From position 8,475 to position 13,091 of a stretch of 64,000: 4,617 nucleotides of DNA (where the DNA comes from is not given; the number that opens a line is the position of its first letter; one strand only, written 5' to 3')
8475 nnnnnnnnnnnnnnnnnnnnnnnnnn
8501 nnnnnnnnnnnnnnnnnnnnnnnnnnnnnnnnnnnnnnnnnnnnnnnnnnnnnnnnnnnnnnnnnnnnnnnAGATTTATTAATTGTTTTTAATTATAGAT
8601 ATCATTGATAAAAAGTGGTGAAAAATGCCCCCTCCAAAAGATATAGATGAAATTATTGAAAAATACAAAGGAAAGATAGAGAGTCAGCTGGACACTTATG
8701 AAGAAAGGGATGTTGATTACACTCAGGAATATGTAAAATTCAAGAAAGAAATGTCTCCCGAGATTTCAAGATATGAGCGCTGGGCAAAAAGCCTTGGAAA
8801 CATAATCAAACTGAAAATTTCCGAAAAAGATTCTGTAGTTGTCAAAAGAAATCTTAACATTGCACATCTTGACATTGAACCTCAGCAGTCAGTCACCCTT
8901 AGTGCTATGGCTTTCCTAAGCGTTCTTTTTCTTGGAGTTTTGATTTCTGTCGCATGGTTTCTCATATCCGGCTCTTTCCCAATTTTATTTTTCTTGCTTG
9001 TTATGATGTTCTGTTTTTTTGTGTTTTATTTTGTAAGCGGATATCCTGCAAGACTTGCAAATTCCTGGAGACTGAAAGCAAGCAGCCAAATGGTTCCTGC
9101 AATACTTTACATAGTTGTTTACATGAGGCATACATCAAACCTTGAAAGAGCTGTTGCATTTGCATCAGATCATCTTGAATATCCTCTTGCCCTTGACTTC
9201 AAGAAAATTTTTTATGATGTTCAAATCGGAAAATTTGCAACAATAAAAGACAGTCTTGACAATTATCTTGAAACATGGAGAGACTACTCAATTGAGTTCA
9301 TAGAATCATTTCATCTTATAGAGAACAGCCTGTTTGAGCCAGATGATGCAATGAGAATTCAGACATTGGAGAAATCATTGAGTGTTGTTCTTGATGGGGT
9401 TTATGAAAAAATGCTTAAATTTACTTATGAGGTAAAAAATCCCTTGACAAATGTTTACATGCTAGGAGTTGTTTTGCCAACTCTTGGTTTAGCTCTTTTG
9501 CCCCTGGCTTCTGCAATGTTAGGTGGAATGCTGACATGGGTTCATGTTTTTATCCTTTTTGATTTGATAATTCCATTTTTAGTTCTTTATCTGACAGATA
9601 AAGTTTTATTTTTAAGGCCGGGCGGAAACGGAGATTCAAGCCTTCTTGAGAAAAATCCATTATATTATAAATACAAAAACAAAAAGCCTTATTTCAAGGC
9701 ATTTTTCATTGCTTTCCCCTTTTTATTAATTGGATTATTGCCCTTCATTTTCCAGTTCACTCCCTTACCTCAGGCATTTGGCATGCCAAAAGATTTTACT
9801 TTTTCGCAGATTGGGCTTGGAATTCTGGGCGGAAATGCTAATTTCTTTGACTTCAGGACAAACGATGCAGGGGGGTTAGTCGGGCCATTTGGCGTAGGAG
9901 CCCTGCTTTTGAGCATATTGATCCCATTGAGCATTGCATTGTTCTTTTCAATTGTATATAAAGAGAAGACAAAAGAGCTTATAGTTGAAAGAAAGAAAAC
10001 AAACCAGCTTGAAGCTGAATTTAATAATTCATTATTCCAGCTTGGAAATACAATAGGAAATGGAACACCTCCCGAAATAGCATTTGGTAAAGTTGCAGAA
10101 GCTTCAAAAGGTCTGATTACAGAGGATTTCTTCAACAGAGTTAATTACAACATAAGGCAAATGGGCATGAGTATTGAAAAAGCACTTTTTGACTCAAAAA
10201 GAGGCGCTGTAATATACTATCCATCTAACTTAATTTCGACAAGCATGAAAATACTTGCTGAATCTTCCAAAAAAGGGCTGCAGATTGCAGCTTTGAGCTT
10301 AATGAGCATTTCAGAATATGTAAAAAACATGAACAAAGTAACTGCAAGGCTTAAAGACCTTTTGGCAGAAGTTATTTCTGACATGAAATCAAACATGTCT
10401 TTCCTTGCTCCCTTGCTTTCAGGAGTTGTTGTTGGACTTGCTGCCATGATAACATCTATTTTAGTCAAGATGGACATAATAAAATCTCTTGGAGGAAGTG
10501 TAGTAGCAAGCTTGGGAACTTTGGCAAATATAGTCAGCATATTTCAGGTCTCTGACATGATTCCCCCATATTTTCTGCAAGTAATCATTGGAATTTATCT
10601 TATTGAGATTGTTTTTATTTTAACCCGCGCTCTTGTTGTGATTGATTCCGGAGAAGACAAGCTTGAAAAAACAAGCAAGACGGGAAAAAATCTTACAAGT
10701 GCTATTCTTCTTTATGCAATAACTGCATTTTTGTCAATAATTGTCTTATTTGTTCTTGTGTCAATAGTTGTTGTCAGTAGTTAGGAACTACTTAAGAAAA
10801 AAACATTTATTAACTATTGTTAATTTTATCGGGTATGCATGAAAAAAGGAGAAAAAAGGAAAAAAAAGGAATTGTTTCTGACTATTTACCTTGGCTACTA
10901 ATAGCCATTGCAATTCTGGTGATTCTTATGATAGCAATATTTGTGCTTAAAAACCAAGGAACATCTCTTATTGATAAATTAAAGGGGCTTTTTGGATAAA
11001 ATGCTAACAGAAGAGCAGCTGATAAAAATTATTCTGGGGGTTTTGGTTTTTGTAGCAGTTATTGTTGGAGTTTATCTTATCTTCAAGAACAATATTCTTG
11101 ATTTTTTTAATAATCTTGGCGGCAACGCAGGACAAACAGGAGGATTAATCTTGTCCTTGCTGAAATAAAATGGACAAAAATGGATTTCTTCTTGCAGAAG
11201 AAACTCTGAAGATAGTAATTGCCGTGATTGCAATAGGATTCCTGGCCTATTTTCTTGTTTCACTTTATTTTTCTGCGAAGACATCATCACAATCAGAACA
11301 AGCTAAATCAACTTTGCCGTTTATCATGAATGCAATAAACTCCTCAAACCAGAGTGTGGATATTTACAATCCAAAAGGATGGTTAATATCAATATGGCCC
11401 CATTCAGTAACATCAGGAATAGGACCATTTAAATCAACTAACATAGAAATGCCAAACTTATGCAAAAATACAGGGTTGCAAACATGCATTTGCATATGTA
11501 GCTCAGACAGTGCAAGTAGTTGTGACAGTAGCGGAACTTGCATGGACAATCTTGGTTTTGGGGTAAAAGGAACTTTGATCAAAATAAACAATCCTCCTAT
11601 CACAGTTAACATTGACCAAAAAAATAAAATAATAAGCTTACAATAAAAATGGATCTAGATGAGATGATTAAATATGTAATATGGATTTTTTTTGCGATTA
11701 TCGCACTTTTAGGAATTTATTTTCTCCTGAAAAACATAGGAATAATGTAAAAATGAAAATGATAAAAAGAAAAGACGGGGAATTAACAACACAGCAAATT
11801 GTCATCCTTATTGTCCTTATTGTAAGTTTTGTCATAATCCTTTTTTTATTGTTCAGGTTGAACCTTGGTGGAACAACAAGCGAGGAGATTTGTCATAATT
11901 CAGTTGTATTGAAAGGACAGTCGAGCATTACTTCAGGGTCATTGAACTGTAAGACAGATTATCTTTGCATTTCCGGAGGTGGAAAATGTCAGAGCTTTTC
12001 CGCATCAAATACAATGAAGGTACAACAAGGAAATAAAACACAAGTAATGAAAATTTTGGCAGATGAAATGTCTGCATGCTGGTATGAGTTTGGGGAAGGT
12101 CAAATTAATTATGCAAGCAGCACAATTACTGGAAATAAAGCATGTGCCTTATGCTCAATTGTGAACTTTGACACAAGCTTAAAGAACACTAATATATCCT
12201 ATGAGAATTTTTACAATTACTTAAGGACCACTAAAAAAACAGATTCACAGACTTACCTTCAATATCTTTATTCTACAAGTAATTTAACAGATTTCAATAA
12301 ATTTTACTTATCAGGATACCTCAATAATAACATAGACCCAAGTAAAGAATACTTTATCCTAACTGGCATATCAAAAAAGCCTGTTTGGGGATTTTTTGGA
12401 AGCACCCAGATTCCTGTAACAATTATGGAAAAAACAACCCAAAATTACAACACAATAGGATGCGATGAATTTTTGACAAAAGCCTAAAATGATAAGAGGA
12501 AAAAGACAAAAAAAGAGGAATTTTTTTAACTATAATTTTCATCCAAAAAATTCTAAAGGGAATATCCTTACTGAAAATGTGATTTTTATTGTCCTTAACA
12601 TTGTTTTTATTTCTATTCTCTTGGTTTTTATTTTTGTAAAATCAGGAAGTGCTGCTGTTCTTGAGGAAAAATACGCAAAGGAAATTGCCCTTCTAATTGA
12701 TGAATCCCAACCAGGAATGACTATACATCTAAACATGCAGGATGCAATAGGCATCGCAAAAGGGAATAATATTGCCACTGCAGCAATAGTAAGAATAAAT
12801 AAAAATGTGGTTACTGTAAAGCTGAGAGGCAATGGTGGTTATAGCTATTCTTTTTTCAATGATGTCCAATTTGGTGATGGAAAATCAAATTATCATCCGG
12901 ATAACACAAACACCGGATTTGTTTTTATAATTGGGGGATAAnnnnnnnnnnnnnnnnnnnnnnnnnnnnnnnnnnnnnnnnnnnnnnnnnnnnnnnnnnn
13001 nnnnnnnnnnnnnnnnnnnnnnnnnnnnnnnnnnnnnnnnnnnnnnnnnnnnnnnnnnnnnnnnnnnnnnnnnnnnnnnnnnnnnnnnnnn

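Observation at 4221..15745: Complete archaeal type IV pilus locus with an unusually large pilin repertoire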

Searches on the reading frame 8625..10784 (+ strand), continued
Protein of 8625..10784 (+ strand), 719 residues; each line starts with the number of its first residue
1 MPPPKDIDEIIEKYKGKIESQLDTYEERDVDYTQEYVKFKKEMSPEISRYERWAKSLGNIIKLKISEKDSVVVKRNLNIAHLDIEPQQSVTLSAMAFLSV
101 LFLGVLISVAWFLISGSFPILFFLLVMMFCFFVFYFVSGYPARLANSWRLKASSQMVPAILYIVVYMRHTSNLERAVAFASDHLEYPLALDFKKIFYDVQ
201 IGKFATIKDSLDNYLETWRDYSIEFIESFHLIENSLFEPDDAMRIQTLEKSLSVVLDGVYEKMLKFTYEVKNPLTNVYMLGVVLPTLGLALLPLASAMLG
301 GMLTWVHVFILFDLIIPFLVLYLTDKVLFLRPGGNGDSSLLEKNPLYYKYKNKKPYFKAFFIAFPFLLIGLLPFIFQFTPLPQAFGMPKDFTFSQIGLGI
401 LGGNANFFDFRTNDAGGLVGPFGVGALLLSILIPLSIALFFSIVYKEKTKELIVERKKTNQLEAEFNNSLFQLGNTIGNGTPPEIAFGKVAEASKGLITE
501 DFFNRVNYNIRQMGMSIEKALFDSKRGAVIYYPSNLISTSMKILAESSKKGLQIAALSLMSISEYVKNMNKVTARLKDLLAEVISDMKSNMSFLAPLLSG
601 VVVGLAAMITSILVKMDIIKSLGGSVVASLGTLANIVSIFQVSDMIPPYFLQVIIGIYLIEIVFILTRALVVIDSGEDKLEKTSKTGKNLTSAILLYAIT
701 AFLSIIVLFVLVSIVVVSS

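Call 48: search_protein_families(library=pfam, max_evalue=0.01, proteins=[P0260, P0246, P0239, P0224, P0220, P0215, P0204, P0200, P0189, P0181])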
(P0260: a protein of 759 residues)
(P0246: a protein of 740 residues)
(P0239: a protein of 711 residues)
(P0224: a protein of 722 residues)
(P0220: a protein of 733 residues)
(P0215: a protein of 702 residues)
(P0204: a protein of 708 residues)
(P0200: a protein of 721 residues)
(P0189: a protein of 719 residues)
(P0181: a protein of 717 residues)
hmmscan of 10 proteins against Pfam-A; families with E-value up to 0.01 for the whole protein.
P0260 (759 aa): 1 family
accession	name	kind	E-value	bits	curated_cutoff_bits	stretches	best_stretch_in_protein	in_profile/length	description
PF20990.2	DUF2207_C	-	0.0087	16.2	33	0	120-186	132-197/247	Predicted membrane protein (DUF2207) C-terminal domain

P0246 (740 aa): 0 families

P0239 (711 aa): 2 families
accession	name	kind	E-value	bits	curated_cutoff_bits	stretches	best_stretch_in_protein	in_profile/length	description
PF22271.1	DUF6955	-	0.0036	17.9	27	1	503-550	43-89/91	Family of unknown function (DUF6955)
PF00482.28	T2SSF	-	0.0065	16.9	25.2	1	149-279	4-125/125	Type II secretion system (T2SS), protein F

P0224 (722 aa): 0 families

P0220 (733 aa): 1 family
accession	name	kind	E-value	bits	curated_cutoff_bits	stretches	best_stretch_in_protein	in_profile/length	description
PF00482.28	T2SSF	-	3.2e-05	24.3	25.2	1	150-281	4-125/125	Type II secretion system (T2SS), protein F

P0215 (702 aa): 2 families
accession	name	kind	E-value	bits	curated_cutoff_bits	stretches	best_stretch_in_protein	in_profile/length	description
PF09548.15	Spore_III_AB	-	1.3e-05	25.7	32.5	1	133-257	25-155/170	Stage III sporulation protein AB (spore_III_AB)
PF00482.28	T2SSF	-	3.8e-05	24.1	25.2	2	149-277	4-124/125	Type II secretion system (T2SS), protein F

P0204 (708 aa): 0 families

P0200 (721 aa): 1 family
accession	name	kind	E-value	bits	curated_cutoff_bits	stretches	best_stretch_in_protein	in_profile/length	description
PF20237.3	DUF6594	-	0.0067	16.8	30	0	94-139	171-215/238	Family of unknown function (DUF6594)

P0189 (719 aa): 0 families

P0181 (717 aa): 1 family
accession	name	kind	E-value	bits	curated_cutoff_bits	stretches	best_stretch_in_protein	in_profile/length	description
PF00482.28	T2SSF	-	0.00017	22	25.2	1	162-292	2-124/125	Type II secretion system (T2SS), protein F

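Call 79: find_related_loci(query=P0220, collection=metagenome_contigs, flank=10000)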
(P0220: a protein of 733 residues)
Query P0220 (733 aa) in metagenome_contigs; peptide patterns used: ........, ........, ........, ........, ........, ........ (x = any residue, [..] = any of these).
161 stretches matched a pattern; 4 encode a relative of the query (tblastn E <= 1e-3); 4 distinct loci.
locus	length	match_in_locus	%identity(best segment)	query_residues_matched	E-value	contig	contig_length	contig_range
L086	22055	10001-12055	32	20-722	1e-102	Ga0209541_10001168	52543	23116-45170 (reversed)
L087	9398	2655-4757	30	21-724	2e-93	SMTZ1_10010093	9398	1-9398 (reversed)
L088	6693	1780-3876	30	21-722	1e-91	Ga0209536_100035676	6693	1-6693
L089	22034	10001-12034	31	21-715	2e-89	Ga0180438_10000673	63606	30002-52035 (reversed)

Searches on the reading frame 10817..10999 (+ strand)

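Call 4: search_protein_families(library=pfam, max_evalue=1, proteins=[window:10817-10999:+])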
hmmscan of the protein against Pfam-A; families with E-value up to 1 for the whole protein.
window:10817-10999:+ (60 aa): 2 families
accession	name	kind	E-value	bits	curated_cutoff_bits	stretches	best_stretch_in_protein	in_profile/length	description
PF03954.19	Lectin_N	-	0.18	12.1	28.3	1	27-58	38-69/140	Hepatic lectin, N-terminal domain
PF06714.17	Gp5_OB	-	0.25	12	25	1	6-33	1-29/144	Gp5 N-terminal OB domain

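Call 31: search_protein_families(library=ncbifam, max_evalue=0.1, proteins=[window:10817-10999:+])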
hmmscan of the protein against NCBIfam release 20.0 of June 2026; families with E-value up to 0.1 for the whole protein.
window:10817-10999:+ (60 aa): 5 families
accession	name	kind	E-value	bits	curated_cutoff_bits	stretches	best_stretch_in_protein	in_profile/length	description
NF050013.1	HpsJ_like_A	equivalog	0.0017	18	140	1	1-44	55-96/217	HpsJ-like protein, cyanoexosortase A-associated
NF042931.1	SAG1386_EF1546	equivalog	0.0021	18.2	80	1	9-50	16-57/158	SAG1386/EF1546 family surface-associated protein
NF004428.0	PRK05771.2-1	equivalog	0.0021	16.2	766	1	4-42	504-542/680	V-type ATP synthase subunit I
NF038277.1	accessory_MacP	equivalog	0.0096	16.4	45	1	11-43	64-97/98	cell wall synthase accessory phosphoprotein MacP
NF041534.1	rodZ_Strepcoccus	equivalog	0.071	12.3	375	1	9-45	94-128/275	cytoskeleton protein RodZ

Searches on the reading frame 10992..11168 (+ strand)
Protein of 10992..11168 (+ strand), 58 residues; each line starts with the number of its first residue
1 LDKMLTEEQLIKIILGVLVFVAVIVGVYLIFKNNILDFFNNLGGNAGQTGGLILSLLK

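Call 4: search_protein_families(library=pfam, max_evalue=1, proteins=[window:10992-11168:+])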
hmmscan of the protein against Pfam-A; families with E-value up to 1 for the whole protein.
window:10992-11168:+ (58 aa): 3 families
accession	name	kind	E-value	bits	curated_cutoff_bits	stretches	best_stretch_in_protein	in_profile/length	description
PF16982.10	Flp1_like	-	0.00064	19.6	33.5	1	5-42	3-39/49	Putative Flagellin, Flp1-like, domain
PF11240.13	DUF3042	-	0.037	14.3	25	1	13-37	8-32/54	Protein of unknown function (DUF3042)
PF05808.16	Podoplanin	-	0.11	13.2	30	1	8-32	103-127/135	Podoplanin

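Call 61: search_protein_families(library=pfam, alignment_id=A4, max_evalue=0.1)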
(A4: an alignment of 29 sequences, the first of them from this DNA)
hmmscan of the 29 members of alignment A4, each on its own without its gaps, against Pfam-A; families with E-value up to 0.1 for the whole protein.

A. member 1, seq(55 aa): 2 families
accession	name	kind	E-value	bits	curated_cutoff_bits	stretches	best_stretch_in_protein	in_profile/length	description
PF16982.10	Flp1_like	-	0.00069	19.5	33.5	1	13-39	13-39/49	Putative Flagellin, Flp1-like, domain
PF11240.13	DUF3042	-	0.033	14.5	25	1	10-34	8-32/54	Protein of unknown function (DUF3042)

B. families by the number of members that match (of 29 scanned): 21 families
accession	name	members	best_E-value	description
PF11240.13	DUF3042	7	0.0011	Protein of unknown function (DUF3042)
PF06837.17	Fijivirus_P9-2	7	0.0053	Fijivirus P9-2 protein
PF16982.10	Flp1_like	5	0.00069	Putative Flagellin, Flp1-like, domain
PF15012.11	DUF4519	3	0.0063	Domain of unknown function (DUF4519)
PF17870.6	Insulin_TMD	3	0.041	Insulin receptor trans-membrane segment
PF22852.1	SoxE_N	3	0.044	Sulfocyanin, N-terminal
PF05808.16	Podoplanin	3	0.044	Podoplanin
PF05102.17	Holin_BlyA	1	0.0063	holin, BlyA family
PF24374.1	DUF7530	1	0.0084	Family of unknown function (DUF7530)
PF01708.21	Gemini_mov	1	0.012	Geminivirus putative movement protein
PF05961.16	Chordopox_A13L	1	0.025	Chordopoxvirus A13L protein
PF09847.15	12TM_1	1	0.029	Membrane protein of 12 TMs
PF04956.18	TrbC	1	0.038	TrbC/VIRB2 pilin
PF19629.4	DUF6133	1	0.043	Family of unknown function (DUF6133)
PF11694.13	DUF3290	1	0.053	Protein of unknown function (DUF3290)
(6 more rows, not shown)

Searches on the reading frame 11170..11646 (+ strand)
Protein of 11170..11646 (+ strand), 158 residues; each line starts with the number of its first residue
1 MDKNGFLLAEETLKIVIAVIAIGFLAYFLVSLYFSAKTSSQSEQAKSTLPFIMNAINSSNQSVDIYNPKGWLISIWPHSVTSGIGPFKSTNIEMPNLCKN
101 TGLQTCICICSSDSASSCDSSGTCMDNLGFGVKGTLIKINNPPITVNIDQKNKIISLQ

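Call 4: search_protein_families(library=pfam, max_evalue=1, proteins=[window:11170-11646:+])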
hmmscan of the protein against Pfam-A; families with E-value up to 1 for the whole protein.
window:11170-11646:+ (158 aa): 1 family
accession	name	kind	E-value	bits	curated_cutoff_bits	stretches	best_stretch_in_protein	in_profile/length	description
PF06305.16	LapA_dom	-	0.3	11.5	28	1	15-46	22-53/64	Lipopolysaccharide assembly protein A domain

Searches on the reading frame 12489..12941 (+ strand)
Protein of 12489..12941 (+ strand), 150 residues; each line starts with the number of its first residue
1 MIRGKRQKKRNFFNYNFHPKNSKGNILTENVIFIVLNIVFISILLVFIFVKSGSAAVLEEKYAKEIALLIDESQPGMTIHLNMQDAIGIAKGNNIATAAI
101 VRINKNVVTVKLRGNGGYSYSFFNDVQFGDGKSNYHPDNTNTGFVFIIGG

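Call 4: search_protein_families(library=pfam, max_evalue=1, proteins=[window:12489-12941:+])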
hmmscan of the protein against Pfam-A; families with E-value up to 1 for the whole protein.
window:12489-12941:+ (150 aa): 2 families
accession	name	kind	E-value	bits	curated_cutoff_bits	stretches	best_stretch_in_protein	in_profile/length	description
PF17516.8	ProQ_C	-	0.058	13.2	23.3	1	80-112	4-36/51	ProQ C-terminal domain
PF10717.14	ODV-E18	-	0.14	12.5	28.1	0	25-54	20-48/87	Occlusion-derived virus envelope protein ODV-E18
